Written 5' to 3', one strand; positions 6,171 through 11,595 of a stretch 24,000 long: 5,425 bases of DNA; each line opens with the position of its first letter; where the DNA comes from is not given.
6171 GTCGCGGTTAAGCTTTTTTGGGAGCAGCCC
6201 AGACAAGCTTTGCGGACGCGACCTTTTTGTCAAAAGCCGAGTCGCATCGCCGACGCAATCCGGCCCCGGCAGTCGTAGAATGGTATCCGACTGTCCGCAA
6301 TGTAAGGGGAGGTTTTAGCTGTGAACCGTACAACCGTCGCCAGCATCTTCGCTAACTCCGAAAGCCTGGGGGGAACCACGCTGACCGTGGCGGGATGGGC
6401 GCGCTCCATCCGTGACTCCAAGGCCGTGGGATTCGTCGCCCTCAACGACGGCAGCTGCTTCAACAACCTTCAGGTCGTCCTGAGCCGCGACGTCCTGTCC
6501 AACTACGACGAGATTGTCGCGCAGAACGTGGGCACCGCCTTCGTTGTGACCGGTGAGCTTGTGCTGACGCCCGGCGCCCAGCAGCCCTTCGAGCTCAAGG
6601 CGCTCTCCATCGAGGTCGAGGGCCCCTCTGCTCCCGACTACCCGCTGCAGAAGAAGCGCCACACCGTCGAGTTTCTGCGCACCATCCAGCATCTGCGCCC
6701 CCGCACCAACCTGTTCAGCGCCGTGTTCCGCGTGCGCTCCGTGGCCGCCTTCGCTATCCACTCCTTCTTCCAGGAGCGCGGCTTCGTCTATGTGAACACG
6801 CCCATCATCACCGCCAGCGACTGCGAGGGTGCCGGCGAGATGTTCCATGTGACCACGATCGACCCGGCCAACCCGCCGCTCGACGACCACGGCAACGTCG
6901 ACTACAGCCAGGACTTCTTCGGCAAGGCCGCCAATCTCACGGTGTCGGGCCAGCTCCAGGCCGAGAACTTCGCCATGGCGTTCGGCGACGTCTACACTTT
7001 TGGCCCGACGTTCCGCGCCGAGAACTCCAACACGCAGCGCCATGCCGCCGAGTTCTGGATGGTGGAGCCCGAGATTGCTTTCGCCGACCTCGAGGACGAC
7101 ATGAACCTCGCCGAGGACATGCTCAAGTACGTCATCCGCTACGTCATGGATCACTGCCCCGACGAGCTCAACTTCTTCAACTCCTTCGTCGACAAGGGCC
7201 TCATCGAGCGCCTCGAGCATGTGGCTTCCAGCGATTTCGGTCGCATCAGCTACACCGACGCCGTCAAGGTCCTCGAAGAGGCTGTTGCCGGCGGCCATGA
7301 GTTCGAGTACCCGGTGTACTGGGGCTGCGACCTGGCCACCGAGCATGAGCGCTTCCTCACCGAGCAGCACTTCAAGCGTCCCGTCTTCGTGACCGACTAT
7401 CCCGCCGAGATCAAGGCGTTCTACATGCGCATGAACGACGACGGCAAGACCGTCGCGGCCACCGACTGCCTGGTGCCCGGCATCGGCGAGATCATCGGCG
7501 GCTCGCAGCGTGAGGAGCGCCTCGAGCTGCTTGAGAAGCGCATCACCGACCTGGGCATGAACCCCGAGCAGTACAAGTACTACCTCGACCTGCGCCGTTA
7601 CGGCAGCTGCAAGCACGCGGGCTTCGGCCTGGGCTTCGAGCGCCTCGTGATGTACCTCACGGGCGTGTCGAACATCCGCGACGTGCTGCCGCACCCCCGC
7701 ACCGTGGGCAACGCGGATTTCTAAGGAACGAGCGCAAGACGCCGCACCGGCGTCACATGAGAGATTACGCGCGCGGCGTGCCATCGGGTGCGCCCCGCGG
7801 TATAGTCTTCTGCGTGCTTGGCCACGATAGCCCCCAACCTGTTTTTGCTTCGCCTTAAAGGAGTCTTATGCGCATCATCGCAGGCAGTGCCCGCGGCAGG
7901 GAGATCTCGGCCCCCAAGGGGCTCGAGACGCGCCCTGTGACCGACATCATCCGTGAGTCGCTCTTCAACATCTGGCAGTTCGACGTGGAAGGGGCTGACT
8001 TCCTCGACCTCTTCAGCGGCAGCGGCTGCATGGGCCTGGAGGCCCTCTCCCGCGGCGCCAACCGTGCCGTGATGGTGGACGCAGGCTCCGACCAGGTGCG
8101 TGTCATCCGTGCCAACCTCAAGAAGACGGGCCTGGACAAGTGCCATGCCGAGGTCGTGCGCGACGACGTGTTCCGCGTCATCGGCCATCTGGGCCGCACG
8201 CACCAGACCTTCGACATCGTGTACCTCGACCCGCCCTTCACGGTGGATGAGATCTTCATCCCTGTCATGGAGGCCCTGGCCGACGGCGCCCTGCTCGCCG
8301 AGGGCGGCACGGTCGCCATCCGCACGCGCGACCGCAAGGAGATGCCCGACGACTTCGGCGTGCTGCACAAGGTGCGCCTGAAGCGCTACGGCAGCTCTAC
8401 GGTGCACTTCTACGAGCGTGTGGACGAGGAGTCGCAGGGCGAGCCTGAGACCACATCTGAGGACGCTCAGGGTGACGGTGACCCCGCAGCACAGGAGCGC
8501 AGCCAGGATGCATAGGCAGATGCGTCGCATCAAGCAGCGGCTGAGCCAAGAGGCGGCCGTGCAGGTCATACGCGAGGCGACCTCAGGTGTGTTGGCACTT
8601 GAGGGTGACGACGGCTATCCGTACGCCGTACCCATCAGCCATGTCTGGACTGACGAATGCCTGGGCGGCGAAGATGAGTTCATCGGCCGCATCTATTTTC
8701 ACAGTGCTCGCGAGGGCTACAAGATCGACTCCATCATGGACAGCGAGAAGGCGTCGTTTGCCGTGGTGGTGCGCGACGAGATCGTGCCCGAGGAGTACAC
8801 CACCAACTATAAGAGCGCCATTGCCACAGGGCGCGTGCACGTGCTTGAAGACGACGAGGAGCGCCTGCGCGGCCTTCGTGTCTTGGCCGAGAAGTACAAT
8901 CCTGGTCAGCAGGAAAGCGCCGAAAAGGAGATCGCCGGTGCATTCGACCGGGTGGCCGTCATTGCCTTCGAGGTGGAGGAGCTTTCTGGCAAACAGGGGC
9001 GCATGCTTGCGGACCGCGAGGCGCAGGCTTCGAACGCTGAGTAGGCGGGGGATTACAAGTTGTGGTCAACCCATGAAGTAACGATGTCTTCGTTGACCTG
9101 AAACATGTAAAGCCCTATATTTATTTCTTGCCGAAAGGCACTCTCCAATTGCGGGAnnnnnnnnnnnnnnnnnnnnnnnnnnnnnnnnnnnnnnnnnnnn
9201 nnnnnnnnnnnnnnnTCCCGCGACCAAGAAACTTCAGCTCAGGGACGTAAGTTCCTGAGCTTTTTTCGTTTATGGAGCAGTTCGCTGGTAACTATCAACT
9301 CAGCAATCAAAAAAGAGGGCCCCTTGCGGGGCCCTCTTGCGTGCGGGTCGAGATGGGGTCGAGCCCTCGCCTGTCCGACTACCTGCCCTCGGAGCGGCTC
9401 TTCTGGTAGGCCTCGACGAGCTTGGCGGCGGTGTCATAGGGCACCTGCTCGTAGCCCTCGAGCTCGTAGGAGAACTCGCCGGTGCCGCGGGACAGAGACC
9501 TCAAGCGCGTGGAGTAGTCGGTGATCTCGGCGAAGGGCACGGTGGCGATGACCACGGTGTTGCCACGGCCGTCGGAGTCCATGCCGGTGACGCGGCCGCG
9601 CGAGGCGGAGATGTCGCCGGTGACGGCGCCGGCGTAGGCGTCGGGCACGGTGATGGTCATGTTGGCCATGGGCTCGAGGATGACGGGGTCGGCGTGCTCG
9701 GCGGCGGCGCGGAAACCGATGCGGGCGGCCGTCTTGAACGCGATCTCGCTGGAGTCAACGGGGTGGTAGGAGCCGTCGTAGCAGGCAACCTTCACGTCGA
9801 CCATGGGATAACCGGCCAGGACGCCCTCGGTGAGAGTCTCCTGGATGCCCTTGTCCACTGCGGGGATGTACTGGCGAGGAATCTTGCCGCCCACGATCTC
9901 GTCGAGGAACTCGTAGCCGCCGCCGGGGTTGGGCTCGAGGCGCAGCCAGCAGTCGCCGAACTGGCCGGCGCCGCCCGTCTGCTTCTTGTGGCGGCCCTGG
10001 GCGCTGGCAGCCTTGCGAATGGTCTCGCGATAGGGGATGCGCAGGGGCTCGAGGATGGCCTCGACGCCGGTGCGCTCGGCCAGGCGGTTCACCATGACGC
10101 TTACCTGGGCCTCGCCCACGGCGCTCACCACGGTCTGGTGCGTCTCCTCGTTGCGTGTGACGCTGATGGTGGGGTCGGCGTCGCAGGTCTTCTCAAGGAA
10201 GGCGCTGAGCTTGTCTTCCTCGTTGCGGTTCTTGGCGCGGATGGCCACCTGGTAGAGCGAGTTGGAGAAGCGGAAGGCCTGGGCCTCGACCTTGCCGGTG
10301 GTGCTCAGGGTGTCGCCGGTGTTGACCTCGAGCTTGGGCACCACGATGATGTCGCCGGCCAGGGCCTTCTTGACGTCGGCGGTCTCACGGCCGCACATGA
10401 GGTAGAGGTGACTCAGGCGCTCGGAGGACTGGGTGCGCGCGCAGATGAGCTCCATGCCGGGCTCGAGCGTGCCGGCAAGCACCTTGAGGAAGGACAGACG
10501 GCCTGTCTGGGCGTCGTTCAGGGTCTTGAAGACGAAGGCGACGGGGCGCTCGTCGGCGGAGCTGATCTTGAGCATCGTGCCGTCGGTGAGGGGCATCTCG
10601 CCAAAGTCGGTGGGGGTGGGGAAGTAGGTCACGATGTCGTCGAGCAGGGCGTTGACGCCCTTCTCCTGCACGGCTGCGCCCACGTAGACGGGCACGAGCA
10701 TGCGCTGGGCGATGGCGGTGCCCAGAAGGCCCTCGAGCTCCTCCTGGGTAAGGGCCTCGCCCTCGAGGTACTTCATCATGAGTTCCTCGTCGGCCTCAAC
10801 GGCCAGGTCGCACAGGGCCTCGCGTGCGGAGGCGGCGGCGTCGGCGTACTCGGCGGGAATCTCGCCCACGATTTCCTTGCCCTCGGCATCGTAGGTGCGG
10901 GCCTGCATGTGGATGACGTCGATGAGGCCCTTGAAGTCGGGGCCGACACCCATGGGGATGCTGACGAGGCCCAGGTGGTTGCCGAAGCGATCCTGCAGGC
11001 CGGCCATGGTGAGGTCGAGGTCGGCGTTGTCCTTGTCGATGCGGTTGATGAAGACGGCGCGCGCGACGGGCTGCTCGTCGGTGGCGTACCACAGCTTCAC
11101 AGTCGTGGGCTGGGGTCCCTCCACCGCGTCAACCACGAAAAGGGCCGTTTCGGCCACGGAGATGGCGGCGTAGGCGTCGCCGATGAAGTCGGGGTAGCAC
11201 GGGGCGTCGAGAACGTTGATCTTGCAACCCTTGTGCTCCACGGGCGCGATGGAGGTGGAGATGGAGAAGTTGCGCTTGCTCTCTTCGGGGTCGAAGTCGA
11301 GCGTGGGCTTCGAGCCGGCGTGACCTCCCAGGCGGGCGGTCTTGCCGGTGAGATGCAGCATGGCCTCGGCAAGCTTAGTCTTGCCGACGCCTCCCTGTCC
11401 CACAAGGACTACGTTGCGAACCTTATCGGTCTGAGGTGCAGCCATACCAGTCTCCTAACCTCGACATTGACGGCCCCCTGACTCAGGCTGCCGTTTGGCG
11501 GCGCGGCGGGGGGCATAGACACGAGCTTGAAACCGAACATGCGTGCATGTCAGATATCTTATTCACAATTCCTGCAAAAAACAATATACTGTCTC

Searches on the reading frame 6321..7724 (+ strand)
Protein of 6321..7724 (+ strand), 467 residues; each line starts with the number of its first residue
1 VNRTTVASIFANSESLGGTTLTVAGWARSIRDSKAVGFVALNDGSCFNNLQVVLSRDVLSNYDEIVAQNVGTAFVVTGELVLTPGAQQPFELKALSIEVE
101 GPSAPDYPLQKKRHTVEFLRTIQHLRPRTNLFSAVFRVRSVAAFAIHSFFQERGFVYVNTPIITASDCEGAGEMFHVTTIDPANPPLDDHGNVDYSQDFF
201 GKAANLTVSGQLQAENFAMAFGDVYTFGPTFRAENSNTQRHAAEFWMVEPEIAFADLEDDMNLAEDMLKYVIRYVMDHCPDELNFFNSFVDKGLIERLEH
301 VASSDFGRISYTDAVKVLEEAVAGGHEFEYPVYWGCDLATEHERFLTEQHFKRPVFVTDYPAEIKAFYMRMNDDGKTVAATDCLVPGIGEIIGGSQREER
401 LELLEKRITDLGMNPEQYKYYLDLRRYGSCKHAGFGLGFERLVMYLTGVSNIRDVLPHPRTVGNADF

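Call 66: search_protein_families(library=pfam, proteins=[window:6321-7724:+], max_evalue=0.01)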
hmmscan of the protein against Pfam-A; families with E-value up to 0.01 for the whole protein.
window:6321-7724:+ (467 aa): 3 families
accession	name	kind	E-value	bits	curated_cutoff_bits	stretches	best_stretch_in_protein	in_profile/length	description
PF00152.25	tRNA-synt_2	-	7.8e-68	229.2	25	1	121-461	7-307/308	tRNA synthetases class II (D, K and N)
PF01336.31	tRNA_anti-codon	-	4.1e-08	33.5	27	1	22-99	2-74/75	OB-fold nucleic acid binding domain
PF01409.25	tRNA-synt_2d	-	0.00067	19.6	19.8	1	431-456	211-236/246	tRNA synthetases class II core domain (F)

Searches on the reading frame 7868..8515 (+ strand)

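Call 66: search_protein_families(library=pfam, proteins=[window:7868-8515:+], max_evalue=0.01)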
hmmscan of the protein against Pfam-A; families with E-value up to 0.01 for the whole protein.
window:7868-8515:+ (215 aa): 8 families
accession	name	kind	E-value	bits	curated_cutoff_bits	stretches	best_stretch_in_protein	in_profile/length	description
PF03602.21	Cons_hypoth95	-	5e-53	179.9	24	1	1-182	1-181/182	Conserved hypothetical protein 95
PF05175.20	MTS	-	1.9e-06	28.1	23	1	43-151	33-138/170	Methyltransferase small domain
PF10672.15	Methyltrans_SAM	-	1.4e-05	24.9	27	1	41-187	123-267/286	S-adenosylmethionine-dependent methyltransferase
PF13649.12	Methyltransf_25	-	0.0011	20.1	27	1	46-120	2-70/97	Methyltransferase domain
PF04378.19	RsmJ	-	0.0019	18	27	1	37-151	55-162/245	Ribosomal RNA large subunit methyltransferase D, RlmJ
PF13847.12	Methyltransf_31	-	0.0022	18.1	27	1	41-152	3-110/145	Methyltransferase domain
PF02086.21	MethyltransfD12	-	0.004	17.4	22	0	41-86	20-64/253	D12 class N6 adenine-specific DNA methyltransferase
PF06325.19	PrmA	-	0.0045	17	22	1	34-102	154-222/296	Ribosomal protein L11 methyltransferase (PrmA)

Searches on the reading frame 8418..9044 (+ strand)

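Call 25: search_protein_families(library=pfam, proteins=[window:8418-9044:+], max_evalue=0.01)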
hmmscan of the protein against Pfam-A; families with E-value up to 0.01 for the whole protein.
window:8418-9044:+ (208 aa): 3 families
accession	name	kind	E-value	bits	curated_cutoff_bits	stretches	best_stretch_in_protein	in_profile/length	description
PF12900.13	Pyridox_ox_2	-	3.5e-20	72.8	27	1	44-193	2-140/140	Pyridoxamine 5'-phosphate oxidase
PF01243.27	PNPOx_N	-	1.5e-07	32.3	28.1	1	44-172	2-99/120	Pyridoxamine 5'-phosphate oxidase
PF04299.18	FMN_bind_2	-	5.6e-05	23.3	22.4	1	43-168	11-142/168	Putative FMN-binding domain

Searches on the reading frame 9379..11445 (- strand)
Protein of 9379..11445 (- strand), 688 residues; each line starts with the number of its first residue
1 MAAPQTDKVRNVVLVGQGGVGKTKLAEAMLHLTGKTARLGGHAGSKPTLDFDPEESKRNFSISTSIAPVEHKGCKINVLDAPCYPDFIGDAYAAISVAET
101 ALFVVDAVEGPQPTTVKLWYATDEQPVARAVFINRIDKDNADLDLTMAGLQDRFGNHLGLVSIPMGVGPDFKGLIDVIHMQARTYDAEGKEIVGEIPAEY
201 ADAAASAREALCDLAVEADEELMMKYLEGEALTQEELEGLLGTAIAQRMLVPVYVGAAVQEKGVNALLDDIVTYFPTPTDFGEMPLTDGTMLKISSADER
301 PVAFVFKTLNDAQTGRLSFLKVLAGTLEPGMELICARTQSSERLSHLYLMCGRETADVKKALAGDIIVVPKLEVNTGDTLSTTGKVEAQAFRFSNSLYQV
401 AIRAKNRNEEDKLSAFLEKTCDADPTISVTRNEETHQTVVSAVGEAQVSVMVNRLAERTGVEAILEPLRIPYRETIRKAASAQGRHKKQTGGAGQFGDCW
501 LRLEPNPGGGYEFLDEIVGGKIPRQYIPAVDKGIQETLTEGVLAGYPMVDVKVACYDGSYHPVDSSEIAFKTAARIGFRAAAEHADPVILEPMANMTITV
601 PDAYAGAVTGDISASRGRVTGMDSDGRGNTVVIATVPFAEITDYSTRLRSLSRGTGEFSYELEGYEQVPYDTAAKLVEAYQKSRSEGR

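Call 5: search_protein_families(library=pfam, proteins=[window:9379-11445:-], max_evalue=0.01)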
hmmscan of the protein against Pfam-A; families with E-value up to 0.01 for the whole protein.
window:9379-11445:- (688 aa): 9 families
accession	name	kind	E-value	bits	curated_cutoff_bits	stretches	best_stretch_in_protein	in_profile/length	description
PF03764.24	EFG_IV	-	8.9e-44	148.6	24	1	469-585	2-120/121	Elongation factor G, domain IV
PF00009.33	GTP_EFTU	-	4.4e-32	111.6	26.5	1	8-276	2-187/188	Elongation factor Tu GTP binding domain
PF00679.30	EFG_C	-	8.6e-26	90.2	27.9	1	589-673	2-86/89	Elongation factor G C-terminus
PF14492.12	EFG_III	-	1.6e-20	73.3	27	1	393-466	1-74/75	Elongation Factor G, domain III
PF22042.2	EF-G_D2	-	2.2e-15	57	27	1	303-382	4-83/84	Elongation factor G domain 2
PF03144.31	GTP_EFTU_D2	-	9e-09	36.1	30.3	1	315-380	1-72/73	Elongation factor Tu domain 2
PF16658.11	RF3_C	-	0.00028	21.1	40.1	1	426-482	38-95/132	Class II release factor RF3, C-terminal domain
PF13191.12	AAA_16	-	0.0016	19.4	32.6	0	7-35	22-51/167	AAA ATPase domain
PF01926.29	MMR_HSR1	-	0.0094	16.5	21.9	0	11-117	1-95/113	50S ribosome-binding GTPase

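Call 6: search_protein_families(library=ncbifam, proteins=[window:9379-11445:-], max_evalue=0.01)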
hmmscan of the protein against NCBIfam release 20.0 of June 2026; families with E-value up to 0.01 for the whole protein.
window:9379-11445:- (688 aa): 27 families (the best 25 are shown)
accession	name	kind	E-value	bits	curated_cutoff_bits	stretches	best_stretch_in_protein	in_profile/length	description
NF009381.0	PRK12740.1-5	subfamily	1.8e-238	793.4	583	1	1-684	1-689/692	elongation factor G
NF009891.0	PRK13351.1-1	equivalog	7.2e-175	583.4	597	1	1-682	1-679/681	elongation factor G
NF009377.1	PRK12740.1-1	equivalog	5.1e-169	563.9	890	1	3-676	7-698/700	elongation factor G-like protein EF-G2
TIGR00484.1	EF-G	equivalog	4.2e-165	550.7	659.4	1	6-680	7-689/691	elongation factor G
NF058620.1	EFG2_Bacteroid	exception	5.3e-154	514.3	1000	2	3-506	3-508/717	elongation factor G2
NF009379.0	PRK12740.1-3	equivalog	5.6e-150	501.1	513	1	6-681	5-671/674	elongation factor G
NF012153.1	tet_protect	equivalog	6.2e-81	272.5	775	1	20-665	11-614/614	tetracycline resistance ribosomal protection protein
TIGR00490.1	aEF-2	equivalog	1.6e-60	205.1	738.45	3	297-480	285-473/720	elongation factor EF-2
NF000120.3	47473_otr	exception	1.9e-57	195.2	900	1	18-658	11-606/608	tetracycline resistance ribosomal protection protein Otr(A)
NF001964.0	PRK00741.1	equivalog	3.3e-51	174.3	473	1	6-473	9-470/529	peptide chain release factor 3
NF033148.1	tet_protect_M_W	exception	1.3e-48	165.8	1100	2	213-668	176-613/639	TetM/TetW/TetO/TetS family tetracycline resistance ribosomal protection protein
TIGR00503.1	prfC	equivalog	1.1e-43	149.4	466.95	1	6-473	8-469/527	peptide chain release factor 3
NF012155.1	tet_protect_M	exception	1.9e-37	128.8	1420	2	212-667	175-612/639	tetracycline resistance ribosomal protection protein Tet(M)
TIGR01394.1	TypA_BipA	equivalog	9.7e-33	113.2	757.3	3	9-147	1-137/594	translational GTPase TypA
NF012154.0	tet_protect_Q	exception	5.3e-31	107.6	1425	2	209-666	174-612/638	tetracycline resistance ribosomal protection protein Tet(Q)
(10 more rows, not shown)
